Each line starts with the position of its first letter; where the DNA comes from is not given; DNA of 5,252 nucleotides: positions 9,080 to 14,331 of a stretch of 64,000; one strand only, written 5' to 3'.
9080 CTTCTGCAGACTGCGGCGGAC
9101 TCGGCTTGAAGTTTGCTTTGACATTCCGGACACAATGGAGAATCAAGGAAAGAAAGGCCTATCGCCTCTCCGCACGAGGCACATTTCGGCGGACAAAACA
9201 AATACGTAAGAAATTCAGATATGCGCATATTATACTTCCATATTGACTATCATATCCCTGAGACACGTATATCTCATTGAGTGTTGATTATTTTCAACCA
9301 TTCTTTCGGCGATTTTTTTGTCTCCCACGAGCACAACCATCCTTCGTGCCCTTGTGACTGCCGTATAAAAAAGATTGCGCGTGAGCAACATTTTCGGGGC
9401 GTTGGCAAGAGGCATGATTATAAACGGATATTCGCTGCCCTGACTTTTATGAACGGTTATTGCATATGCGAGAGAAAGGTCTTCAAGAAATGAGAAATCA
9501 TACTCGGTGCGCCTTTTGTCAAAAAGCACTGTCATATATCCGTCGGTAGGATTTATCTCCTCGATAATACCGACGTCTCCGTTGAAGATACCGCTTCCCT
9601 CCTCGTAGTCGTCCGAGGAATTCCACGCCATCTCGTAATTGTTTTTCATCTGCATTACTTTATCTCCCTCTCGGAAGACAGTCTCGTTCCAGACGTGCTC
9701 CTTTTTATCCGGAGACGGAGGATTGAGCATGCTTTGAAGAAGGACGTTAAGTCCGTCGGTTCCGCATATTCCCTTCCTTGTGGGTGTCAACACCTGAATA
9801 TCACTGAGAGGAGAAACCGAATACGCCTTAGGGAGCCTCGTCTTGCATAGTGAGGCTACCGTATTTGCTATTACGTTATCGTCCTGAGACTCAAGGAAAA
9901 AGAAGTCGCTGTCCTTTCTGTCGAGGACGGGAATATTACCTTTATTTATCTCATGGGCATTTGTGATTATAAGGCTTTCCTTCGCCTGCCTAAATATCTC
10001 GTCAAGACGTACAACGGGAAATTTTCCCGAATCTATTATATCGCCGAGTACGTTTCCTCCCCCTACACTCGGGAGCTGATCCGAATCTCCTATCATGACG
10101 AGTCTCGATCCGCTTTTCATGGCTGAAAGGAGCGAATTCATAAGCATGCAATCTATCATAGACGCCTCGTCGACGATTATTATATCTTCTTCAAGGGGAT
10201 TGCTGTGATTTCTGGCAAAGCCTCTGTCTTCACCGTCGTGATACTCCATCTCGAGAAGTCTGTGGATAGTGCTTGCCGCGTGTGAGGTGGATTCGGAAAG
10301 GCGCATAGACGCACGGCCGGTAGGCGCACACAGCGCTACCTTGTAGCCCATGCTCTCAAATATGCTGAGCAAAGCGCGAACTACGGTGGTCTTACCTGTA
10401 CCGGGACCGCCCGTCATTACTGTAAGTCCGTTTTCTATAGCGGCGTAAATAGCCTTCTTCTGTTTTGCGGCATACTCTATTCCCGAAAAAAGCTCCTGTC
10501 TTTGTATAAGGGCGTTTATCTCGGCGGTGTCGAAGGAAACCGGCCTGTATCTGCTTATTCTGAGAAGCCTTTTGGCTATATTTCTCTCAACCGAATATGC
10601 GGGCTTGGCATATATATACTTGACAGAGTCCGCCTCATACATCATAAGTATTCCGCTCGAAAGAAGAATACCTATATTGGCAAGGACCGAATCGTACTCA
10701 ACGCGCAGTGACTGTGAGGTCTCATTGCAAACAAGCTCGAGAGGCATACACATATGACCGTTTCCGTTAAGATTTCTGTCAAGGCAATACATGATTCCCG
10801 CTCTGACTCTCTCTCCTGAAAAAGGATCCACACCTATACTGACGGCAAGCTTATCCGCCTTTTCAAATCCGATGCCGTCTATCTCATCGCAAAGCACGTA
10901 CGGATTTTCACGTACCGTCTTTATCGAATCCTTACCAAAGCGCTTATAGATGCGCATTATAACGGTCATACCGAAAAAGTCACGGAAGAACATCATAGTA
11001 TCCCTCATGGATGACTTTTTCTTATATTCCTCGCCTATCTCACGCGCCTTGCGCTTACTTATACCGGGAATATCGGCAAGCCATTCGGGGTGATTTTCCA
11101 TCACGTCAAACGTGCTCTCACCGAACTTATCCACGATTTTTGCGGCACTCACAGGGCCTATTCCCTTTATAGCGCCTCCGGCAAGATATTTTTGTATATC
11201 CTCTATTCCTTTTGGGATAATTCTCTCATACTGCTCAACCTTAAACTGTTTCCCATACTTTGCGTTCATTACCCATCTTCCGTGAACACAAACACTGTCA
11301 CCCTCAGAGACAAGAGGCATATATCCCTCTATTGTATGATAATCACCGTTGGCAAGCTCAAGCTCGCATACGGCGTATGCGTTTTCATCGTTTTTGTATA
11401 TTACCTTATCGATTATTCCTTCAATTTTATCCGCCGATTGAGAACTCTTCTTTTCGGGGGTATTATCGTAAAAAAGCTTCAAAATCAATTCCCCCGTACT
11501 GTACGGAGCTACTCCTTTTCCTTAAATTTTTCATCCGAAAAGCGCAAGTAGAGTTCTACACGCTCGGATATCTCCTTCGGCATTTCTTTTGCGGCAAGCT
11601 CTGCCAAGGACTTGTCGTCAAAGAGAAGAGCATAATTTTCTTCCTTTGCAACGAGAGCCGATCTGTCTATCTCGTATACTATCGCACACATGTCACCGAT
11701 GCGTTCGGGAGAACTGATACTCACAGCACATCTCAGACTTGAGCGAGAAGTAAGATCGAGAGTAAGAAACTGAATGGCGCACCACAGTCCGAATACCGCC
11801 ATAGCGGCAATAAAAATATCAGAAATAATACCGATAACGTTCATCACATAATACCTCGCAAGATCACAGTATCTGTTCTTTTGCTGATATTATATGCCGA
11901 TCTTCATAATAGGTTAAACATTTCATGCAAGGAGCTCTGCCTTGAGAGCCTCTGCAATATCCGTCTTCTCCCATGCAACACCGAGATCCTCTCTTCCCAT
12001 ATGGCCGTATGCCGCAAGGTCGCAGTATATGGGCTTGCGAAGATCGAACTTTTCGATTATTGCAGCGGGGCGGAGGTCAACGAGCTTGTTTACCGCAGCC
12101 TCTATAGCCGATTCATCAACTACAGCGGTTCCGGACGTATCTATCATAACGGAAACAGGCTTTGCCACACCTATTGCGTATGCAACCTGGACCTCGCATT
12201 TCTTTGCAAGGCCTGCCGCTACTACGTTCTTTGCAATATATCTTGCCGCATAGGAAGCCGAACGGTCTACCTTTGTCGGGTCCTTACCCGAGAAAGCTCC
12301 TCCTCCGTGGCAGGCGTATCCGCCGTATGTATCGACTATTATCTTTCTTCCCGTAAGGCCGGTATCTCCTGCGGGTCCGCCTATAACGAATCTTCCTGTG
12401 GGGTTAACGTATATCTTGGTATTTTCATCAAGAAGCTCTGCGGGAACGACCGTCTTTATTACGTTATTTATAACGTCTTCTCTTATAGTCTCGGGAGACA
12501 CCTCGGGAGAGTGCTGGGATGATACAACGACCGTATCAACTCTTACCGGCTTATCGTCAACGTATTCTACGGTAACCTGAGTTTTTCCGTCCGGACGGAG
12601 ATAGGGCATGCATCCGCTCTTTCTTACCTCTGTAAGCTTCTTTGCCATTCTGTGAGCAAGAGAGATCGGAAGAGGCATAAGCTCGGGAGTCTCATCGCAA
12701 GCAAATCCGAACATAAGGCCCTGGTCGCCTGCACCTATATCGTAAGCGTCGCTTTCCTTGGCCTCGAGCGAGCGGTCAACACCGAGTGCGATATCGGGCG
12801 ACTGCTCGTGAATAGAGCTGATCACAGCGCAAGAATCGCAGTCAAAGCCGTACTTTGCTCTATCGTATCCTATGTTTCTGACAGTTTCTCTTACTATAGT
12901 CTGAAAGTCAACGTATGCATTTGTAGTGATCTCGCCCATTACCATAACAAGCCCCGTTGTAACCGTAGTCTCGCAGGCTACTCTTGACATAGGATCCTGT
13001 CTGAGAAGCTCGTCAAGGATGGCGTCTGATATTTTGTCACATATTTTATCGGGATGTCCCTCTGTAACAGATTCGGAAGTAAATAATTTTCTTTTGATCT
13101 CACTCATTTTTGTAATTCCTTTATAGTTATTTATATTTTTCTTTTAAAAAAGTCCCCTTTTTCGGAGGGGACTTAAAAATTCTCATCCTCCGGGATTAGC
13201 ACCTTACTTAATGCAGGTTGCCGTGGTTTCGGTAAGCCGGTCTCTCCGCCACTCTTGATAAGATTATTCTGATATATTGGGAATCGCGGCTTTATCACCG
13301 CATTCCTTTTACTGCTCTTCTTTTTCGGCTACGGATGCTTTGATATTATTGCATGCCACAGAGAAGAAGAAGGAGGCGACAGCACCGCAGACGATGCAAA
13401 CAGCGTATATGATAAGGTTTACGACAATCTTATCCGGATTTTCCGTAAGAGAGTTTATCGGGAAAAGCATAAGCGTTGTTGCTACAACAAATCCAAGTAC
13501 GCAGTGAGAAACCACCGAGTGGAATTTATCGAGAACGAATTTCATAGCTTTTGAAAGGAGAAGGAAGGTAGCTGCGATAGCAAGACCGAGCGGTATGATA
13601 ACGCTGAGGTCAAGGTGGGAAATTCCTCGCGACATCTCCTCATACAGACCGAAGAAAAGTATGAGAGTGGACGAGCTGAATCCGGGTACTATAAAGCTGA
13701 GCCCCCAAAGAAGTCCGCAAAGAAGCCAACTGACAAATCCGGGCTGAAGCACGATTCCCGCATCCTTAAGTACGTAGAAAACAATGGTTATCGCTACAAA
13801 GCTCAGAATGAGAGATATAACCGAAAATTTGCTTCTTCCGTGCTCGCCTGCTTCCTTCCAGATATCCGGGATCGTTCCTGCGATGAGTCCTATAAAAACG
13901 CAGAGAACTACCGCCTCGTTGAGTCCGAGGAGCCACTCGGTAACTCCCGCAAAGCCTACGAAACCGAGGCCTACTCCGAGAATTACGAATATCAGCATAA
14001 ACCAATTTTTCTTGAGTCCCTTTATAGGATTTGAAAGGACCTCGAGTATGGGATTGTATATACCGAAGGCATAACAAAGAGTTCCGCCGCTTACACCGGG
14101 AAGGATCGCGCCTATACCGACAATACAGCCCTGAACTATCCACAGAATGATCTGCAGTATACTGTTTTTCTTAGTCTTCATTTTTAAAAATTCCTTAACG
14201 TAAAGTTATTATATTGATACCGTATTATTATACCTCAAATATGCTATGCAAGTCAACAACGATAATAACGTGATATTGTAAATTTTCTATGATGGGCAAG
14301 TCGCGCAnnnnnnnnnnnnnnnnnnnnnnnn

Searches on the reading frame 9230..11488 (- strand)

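Call 75: search_protein_families(library=pfam, proteins=[window:9230-11488:-], max_evalue=0.00001)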
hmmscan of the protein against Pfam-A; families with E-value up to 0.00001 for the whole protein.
window:9230-11488:- (752 aa): 11 families
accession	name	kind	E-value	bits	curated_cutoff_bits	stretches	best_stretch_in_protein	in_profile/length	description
PF13604.12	AAA_30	-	6.9e-42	143.8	27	1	339-524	2-179/191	AAA domain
PF13245.12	AAA_19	-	1.6e-41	142.1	25.1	1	343-476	1-133/134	AAA domain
PF14490.11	HHH_RecD2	-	6.6e-33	112.9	27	1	158-247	2-92/92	ATP-dependent RecD2 DNA helicase HHH domain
PF18335.7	SH3_13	-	2e-23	82.4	41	1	580-656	1-65/65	ATP-dependent RecD-like DNA helicase SH3 domain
PF23139.1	OB_YrrC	-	8.6e-22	77.3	27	1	20-92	2-76/76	ATP-dependent DNA helicase YrrC, OB-fold domain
PF13538.12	UvrD_C_2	-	1.7e-17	63.4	27.4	1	673-721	1-52/52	UvrD-like helicase C-terminal domain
PF13086.12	AAA_11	-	5.4e-13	49.7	27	0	341-393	4-64/257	AAA domain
PF01443.25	Viral_helicase1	-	5.1e-11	43.3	21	0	357-474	2-99/228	Viral superfamily 1 RNA helicase core domain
PF05970.20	PIF1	-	2.5e-07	30.9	25.9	1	347-476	9-156/223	PIF1-like helicase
PF14520.12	HHH_5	-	2e-06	28.6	27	0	107-154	7-54/57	Helix-hairpin-helix domain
PF02562.22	PhoH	-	5.8e-06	26.4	27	0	432-472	118-158/205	PhoH-like protein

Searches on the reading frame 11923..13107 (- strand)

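Call 75: search_protein_families(library=pfam, proteins=[window:11923-13107:-], max_evalue=0.00001)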
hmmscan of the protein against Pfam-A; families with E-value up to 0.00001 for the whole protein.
window:11923-13107:- (394 aa): 3 families
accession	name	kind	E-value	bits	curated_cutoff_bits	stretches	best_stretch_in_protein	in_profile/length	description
PF02773.21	S-AdoMet_synt_C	-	6.2e-67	224.2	25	1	242-381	1-138/138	S-adenosylmethionine synthetase, C-terminal domain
PF02772.21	S-AdoMet_synt_M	-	3.7e-53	179.2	29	1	124-240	2-120/120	S-adenosylmethionine synthetase, central domain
PF00438.25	S-AdoMet_synt_N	-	8e-47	158.3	33.1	1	7-104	2-99/99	S-adenosylmethionine synthetase, N-terminal domain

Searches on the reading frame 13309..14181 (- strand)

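Call 75: search_protein_families(library=pfam, proteins=[window:13309-14181:-], max_evalue=0.00001)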
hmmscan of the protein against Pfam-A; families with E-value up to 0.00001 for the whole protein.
window:13309-14181:- (290 aa): 1 family
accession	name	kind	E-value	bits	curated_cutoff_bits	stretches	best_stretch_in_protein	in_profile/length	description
PF04018.18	VCA0040-like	-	5.2e-33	115.1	26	1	21-248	1-237/246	Undecaprenyl phosphate translocase-like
